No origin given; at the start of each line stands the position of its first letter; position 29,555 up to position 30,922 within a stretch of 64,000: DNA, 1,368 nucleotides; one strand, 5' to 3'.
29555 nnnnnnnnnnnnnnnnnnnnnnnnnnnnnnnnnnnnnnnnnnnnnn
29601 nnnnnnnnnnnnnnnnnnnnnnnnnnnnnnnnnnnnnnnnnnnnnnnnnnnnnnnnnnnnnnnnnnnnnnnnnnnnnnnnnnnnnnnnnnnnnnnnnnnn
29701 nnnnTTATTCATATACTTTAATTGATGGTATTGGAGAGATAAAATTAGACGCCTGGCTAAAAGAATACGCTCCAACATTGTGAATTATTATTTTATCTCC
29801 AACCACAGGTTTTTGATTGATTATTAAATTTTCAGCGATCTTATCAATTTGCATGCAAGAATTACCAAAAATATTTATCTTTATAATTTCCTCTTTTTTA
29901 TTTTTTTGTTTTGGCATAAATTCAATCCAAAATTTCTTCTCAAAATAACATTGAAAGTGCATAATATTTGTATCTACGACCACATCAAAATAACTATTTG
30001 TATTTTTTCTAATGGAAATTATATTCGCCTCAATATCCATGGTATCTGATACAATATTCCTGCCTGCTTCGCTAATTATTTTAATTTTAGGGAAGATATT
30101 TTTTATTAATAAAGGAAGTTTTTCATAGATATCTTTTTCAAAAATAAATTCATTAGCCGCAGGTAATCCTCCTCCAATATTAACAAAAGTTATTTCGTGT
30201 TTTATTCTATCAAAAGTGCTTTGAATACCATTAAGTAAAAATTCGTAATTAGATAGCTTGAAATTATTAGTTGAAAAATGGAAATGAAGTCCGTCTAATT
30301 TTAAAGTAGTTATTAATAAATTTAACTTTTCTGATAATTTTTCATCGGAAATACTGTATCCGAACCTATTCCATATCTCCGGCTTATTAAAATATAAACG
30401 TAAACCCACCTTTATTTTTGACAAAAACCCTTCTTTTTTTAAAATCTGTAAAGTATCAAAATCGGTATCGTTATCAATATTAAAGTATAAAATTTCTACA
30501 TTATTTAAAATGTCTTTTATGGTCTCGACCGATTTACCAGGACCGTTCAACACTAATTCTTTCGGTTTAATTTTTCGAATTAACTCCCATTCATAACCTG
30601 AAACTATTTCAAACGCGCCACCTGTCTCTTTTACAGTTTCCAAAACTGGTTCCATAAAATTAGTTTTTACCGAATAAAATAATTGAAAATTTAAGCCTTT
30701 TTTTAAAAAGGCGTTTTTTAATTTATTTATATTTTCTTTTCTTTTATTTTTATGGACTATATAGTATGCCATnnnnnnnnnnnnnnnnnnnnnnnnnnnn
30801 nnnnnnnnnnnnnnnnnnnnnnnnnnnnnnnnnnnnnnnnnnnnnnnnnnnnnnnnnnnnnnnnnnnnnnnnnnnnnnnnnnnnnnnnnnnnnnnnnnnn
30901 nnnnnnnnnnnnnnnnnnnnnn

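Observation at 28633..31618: Translationally coupled minus-strand trio: CN-hydrolase, PLP decarboxylase (alanine-racemase fold), ATP-grasp ligase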

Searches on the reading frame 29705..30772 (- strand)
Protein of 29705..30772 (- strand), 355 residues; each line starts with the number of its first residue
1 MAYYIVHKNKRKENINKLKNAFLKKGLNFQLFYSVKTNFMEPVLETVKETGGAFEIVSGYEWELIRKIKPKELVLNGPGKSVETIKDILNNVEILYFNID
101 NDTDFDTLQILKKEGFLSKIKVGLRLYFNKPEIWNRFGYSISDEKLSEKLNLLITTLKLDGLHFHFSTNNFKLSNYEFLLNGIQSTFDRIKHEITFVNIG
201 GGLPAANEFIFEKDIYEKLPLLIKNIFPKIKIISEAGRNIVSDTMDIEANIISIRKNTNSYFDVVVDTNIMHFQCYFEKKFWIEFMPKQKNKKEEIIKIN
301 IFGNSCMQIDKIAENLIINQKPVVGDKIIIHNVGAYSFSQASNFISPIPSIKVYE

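Call 5: search_protein_families(library=pfam, proteins=[window:29705-30772:-], max_evalue=0.01)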
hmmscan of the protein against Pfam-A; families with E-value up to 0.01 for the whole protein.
window:29705-30772:- (355 aa): 2 families
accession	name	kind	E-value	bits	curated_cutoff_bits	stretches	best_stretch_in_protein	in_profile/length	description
PF02784.22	Orn_Arg_deC_N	-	1.7e-19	70.6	23.4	1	15-242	4-247/247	Pyridoxal-dependent decarboxylase, pyridoxal binding domain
PF00278.28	Orn_DAP_Arg_deC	-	5.3e-06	27.1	23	1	247-334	10-95/95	Pyridoxal-dependent decarboxylase, C-terminal sheet domain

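Call 6: search_protein_families(library=ncbifam, proteins=[window:29705-30772:-], max_evalue=0.01)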
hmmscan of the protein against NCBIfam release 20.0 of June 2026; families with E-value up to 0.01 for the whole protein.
window:29705-30772:- (355 aa): 5 families
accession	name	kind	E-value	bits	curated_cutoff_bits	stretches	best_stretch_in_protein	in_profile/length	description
TIGR01048.1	lysA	equivalog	8e-29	100.4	297.9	1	4-345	28-385/417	diaminopimelate decarboxylase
NF041039.1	FslC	exception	1.5e-28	99.8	500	1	4-351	31-400/418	rhizoferrin biosystnesis N-citrylornithine decarboxylase FslC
TIGR03099.1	dCO2ase_PEP1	hypoth_equivalog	9.9e-14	51.2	478.45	1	3-344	27-387/398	pyridoxal-dependent decarboxylase, exosortase A system-associated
NF006515.0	PRK08961.1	equivalog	2.1e-13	49.1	802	1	141-344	644-848/861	bifunctional aspartate kinase/diaminopimelate decarboxylase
TIGR01047.1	nspC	equivalog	3.4e-08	32.3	409.05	1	3-344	5-348/380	carboxynorspermidine decarboxylase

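Call 10: find_homologous_proteins(query=window:29705-30772:-)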
Query window:29705-30772:- (355 aa): 140 proteins with E <= 0.001 among 4044 candidates; the best 120 are listed.
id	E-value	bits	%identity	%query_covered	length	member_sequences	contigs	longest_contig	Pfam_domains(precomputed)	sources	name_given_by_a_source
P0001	1.2e-229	779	100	100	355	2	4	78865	PF02784.23,PF00278.29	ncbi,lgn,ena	-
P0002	5.5e-203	692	88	100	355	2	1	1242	PF02784.23,PF00278.29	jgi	-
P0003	1.8e-201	687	88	100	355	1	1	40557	PF02784.23,PF00278.29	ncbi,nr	ncbi:MAG: hypothetical protein HY005_01955 [Candidatus Staskawiczbacteria bacterium]|nr:hypothetical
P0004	2.2e-200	683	86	100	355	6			PF02784.23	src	-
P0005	1.5e-179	615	79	100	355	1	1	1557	PF02784.23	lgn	-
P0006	8.4e-162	556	80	88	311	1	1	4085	PF02784.23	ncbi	ncbi:MAG: hypothetical protein ABIA74_04435, partial [bacterium]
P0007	4.0e-136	472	61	100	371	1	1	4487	PF02784.23,PF00278.29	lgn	-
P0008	1.1e-135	470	57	100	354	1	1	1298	PF02784.23,PF00278.29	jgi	-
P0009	2.1e-135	470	59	100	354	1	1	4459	PF02784.23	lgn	-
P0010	3.0e-133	462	57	100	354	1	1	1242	PF02784.23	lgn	-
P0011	3.8e-133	462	57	100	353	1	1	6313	PF02784.23,PF00278.29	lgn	-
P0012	6.5e-132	458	57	100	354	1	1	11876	PF02784.23,PF00278.29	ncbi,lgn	-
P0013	1.9e-131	456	59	100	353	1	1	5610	PF02784.23,PF00278.29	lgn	-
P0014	2.4e-131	456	58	100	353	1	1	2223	PF02784.23,PF00278.29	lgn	-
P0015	7.7e-131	454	58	100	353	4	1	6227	PF02784.23,PF00278.29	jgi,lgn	jgi:diaminopimelate decarboxylase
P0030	1.8e-128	447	57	100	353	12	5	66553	PF02784.23,PF00278.29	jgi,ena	-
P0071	2.7e-120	420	55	100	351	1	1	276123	PF02784.23,PF00278.29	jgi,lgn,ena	-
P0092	1.5e-101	358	50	99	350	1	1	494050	PF02784.23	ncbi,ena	-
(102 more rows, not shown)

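Call 11: find_encoding_contigs(protein=window:29705-30772:-, flank=10000, max_places=6)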
Protein window:29705-30772:- (355 aa): 8 contigs read that carry it; 5 places shown.
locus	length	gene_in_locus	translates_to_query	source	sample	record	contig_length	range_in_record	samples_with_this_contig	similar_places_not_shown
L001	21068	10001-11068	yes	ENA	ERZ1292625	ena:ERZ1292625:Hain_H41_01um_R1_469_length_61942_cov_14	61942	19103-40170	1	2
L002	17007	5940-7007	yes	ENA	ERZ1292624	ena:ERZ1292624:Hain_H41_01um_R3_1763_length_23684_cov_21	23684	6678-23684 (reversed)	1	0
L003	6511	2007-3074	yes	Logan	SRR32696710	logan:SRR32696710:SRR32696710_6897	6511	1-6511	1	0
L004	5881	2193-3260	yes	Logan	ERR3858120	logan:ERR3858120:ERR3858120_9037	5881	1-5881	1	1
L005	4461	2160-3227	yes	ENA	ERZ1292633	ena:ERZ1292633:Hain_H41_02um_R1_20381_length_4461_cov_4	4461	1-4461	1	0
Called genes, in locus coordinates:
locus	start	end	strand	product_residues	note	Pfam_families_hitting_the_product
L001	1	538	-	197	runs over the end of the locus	PF01928:CYTH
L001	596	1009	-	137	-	PF01230:HIT (weak)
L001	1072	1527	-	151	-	PF06094:GGACT, PF13772:AIG2_2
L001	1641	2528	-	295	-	-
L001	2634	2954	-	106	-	PF01371:Trp_repressor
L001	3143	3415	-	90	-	-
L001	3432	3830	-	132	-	PF24838:8xMP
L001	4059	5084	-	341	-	PF00274:Glycolytic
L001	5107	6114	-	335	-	PF00294:PfkB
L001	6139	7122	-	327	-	PF02779:Transket_pyr, PF02780:Transketolase_C, PF22613:Transketolase_C_1 (weak)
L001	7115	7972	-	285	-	PF13292:DXP_synthase_N, PF00456:Transketolase_N, PF00676:E1_dh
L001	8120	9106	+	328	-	PF02540:NAD_synthase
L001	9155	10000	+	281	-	PF00795:CN_hydrolase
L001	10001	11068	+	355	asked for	PF02784:Orn_Arg_deC_N, PF00278:Orn_DAP_Arg_deC (weak)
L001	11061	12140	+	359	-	-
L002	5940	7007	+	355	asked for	PF02784:Orn_Arg_deC_N, PF00278:Orn_DAP_Arg_deC (weak)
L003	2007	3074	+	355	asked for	PF02784:Orn_Arg_deC_N, PF00278:Orn_DAP_Arg_deC (weak)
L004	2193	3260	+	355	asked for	PF02784:Orn_Arg_deC_N, PF00278:Orn_DAP_Arg_deC (weak)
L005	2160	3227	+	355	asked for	PF02784:Orn_Arg_deC_N, PF00278:Orn_DAP_Arg_deC (weak)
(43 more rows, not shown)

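Call 12: find_encoding_contigs(protein=P0071, flank=8000, max_places=1)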
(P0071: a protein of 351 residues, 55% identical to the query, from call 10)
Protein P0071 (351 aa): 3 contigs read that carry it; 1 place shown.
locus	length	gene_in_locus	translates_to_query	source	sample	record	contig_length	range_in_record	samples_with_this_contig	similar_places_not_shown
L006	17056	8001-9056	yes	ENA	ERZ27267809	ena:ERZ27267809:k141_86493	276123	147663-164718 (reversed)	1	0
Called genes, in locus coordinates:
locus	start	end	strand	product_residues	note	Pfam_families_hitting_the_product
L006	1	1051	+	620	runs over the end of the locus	PF02463:SMC_N (weak), PF13175:AAA_15, PF13304:AAA_21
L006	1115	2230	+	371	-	PF00145:DNA_methylase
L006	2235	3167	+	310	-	-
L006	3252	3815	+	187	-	-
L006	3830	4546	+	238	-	-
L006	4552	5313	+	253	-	PF12146:Hydrolase_4 (faint)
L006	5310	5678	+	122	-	-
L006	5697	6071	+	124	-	PF11969:DcpS_C, PF01230:HIT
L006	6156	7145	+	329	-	PF02540:NAD_synthase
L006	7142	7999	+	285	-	PF00795:CN_hydrolase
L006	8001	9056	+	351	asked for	PF02784:Orn_Arg_deC_N, PF00278:Orn_DAP_Arg_deC (weak)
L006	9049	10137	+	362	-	-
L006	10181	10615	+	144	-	PF00293:NUDIX, PF14815:NUDIX_4 (weak)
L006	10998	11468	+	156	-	PF03449:GreA_GreB_N, PF01272:GreA_GreB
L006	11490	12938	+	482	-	PF01336:tRNA_anti-codon, PF00152:tRNA-synt_2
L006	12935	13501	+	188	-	PF01966:HD (weak)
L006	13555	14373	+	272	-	PF03721:UDPG_MGDP_dh_N, PF00984:UDPG_MGDP_dh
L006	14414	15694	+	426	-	PF02403:Seryl_tRNA_N, PF00587:tRNA-synt_2b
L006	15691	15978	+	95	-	-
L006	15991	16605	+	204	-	PF01564:Spermine_synth, PF13847:Methyltransf_31 (weak), PF13649:Methyltransf_25 (weak)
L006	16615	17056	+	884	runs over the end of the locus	PF07517:SecA_DEAD, PF01043:SecA_PP_bind, PF21090:P-loop_SecA, PF07516:SecA_SW, PF02810:SEC-C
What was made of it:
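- A spermidine-synthase-like gene lies about 7 kb downstream of the cassette in L006 (call 12).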

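Call 13: find_encoding_contigs(protein=P0092, flank=8000, max_places=1)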
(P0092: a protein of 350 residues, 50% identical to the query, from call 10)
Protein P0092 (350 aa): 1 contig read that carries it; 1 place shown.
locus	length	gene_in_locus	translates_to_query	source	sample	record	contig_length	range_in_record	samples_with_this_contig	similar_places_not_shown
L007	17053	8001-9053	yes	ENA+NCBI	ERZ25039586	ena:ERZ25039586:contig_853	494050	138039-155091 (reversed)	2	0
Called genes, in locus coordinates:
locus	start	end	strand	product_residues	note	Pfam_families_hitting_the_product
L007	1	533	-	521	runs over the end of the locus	PF10131:PTPS_related (weak)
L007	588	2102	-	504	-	PF13231:PMT_2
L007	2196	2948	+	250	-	PF00106:adh_short, PF08659:KR, PF13561:adh_short_C2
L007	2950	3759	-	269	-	-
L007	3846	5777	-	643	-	PF24096:DUF7379 (faint), PF00561:Abhydrolase_1 (weak), PF02089:Palm_thioest (faint), PF05057:DUF676 (weak)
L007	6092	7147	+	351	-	PF02540:NAD_synthase, PF03054:tRNA_Me_trans (weak)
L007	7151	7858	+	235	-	PF00795:CN_hydrolase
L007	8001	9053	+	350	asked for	PF02784:Orn_Arg_deC_N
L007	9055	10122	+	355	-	-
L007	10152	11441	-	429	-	PF02491:SHS2_FTSA, PF06723:MreB_Mbl, PF11104:PilM_2 (weak), PF14450:FtsA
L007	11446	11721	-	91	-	-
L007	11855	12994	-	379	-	PF03033:Glyco_transf_28, PF04101:Glyco_tran_28_C, PF13528:Glyco_trans_1_3 (weak)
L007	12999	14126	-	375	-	PF01098:FTSW_RODA_SPOVE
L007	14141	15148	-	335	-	PF00953:Glycos_transf_4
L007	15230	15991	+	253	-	PF00520:Ion_trans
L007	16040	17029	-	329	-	PF10343:Q_salvage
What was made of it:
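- In L007 the cassette lies next to ftsA, murG, ftsW and mraY (call 13).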

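Call 14: find_encoding_contigs(protein=P0030, flank=8000, max_places=1)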
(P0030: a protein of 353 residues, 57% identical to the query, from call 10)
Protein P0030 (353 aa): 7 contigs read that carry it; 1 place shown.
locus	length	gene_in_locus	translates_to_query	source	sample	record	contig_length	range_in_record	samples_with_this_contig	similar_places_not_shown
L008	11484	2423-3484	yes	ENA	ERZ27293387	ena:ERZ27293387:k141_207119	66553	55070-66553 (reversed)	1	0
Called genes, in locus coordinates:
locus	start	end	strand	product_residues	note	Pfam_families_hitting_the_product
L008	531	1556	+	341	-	PF02540:NAD_synthase, PF03054:tRNA_Me_trans (weak)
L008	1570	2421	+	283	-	PF00795:CN_hydrolase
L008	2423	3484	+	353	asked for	PF00278:Orn_DAP_Arg_deC (weak), PF02784:Orn_Arg_deC_N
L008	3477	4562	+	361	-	-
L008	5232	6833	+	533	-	PF00239:Resolvase, PF07508:Recombinase, PF13408:Zn_ribbon_recom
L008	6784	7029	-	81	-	PF01541:GIY-YIG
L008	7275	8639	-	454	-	PF00496:SBP_bac_5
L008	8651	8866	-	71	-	PF03840:SecG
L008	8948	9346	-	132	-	PF04020:Phage_holin_4_2 (weak)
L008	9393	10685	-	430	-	PF01541:GIY-YIG, PF27096:UvrC_M, PF08459:UvrC_RNaseH_dom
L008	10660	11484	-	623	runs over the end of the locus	PF01841:Transglut_core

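Call 17: search_solved_structures(query=window:29705-30772:-, max_evalue=0.001)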
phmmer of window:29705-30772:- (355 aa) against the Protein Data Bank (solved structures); distinct sequences matched with E-value up to 0.001: 31.
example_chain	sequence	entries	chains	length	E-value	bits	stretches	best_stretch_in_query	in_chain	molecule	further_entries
7kh2_A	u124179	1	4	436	2.9e-26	95.7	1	4-351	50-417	N-citrylornithine decarboxylase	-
2p3e_A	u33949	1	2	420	1.8e-17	66.8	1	12-344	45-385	Diaminopimelate decarboxylase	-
6n2a_A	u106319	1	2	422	2.2e-14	56.7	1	3-344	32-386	Diaminopimelate decarboxylase 1, chloroplastic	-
6n2f_A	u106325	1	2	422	3.1e-14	56.2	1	3-344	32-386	Diaminopimelate decarboxylase 2, chloroplastic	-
2qgh_A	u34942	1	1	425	4.2e-13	52.5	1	4-346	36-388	Diaminopimelate decarboxylase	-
3c5q_A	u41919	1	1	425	4.7e-13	52.3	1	4-346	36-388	Diaminopimelate decarboxylase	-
9b8m_A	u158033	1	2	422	6.8e-13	51.8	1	28-344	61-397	Ornithine decarboxylase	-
4zgy_A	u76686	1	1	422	6.8e-13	51.8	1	28-344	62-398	Ornithine decarboxylase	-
7s3f_A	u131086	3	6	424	6.8e-13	51.8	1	28-344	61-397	Ornithine decarboxylase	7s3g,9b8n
1d7k_A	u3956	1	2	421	8.5e-13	51.5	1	28-344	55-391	HUMAN ORNITHINE DECARBOXYLASE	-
2on3_A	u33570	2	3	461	9.3e-13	51.3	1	28-344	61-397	Ornithine decarboxylase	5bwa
2oo0_A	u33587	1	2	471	9.8e-13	51.3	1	28-344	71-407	Ornithine decarboxylase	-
4zgz_A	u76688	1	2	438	3.6e-12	49.4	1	29-344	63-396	Antizyme inhibitor 1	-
7u6p_A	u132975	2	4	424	8.9e-12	48.1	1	28-344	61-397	Ornithine decarboxylase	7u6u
3btn_A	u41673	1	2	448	1.5e-11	47.3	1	30-344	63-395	Antizyme inhibitor 1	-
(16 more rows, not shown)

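Call 27: find_related_loci(query=A2, collection=genome_contigs, flank=7000)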
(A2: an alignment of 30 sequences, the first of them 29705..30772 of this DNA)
Query A2 (355 aa) in genome_contigs; peptide patterns used: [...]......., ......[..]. (x = any residue, [..] = any of these).
110 stretches matched a pattern; 12 encode a relative of the query (tblastn E <= 1e-3); 12 distinct loci.
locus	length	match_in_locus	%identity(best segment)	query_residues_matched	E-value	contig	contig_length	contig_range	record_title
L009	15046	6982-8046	88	1-355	0e+0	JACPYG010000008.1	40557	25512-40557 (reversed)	MAG: Candidatus Staskawiczbacteria bacterium isolate NC_groundwater_857_Pr1_B-0.1um_35_19 Montesol18_Bp1_scaffold_806794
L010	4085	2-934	80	45-355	3e-174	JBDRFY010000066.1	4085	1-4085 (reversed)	MAG: bacterium isolate MEGAHIT-group-1.402 k141_10335837, whole genome shotgun sequence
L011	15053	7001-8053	58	1-355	1e-132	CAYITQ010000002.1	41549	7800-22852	MAG TPA_asm: uncultured Gammaproteobacteria bacterium isolate ERP119705_co3_801 genome assembly, contig: NODE_892_length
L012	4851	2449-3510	58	1-355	5e-133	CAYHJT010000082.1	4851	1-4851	MAG TPA_asm: Candidatus Woesearchaeota archaeon isolate ERP119705_co13_255 genome assembly, contig: NODE_22295_length_48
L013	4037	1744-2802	54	1-355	3e-134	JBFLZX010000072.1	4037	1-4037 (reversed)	MAG: Patescibacteria group bacterium isolate MAG122 MAG122_72, whole genome shotgun sequence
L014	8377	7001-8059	55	1-355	5e-130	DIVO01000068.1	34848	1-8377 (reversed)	MAG TPA_asm: Patescibacteria group bacterium UBA6130 UBA6130_contig_34809, whole genome shotgun sequence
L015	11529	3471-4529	54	1-355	9e-130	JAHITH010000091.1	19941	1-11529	MAG: Patescibacteria group bacterium isolate MM_PC_MetaG.mb.204 MM_PC_MetaG.mb.204_k141_1905364, whole genome shotgun se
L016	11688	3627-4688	52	1-355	7e-124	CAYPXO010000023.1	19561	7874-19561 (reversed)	MAG TPA_asm: uncultured Pseudomonadales bacterium isolate SRP323688_co1_104 genome assembly, contig: NODE_4614_length_19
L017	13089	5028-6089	53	1-355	6e-110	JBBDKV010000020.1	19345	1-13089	MAG: Patescibacteria group bacterium isolate LejiaA_43_11 Lejia_A_4174_length_19345_cov_7, whole genome shotgun sequence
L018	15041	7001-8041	50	1-351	2e-107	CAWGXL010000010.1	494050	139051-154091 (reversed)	MAG: uncultured bacterium isolate MFD09206.bin.2.20 genome assembly, contig: contig_853, whole genome shotgun sequence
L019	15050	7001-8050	48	1-351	2e-102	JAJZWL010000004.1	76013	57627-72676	MAG: bacterium isolate TL1-1.bin64 NODE_151_length_76013_cov_3.361516, whole genome shotgun sequence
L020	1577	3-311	55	249-352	4e-30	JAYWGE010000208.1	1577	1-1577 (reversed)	MAG: bacterium isolate GLR20_GL16_DN_1_concoct_119 GLR20_GL16_DN_1_concoct_119_207, whole genome shotgun sequence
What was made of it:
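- It is rare: 12 hits among 185,579 species genomes with the patterns used (call 27), so it is not the general CPR NadE.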
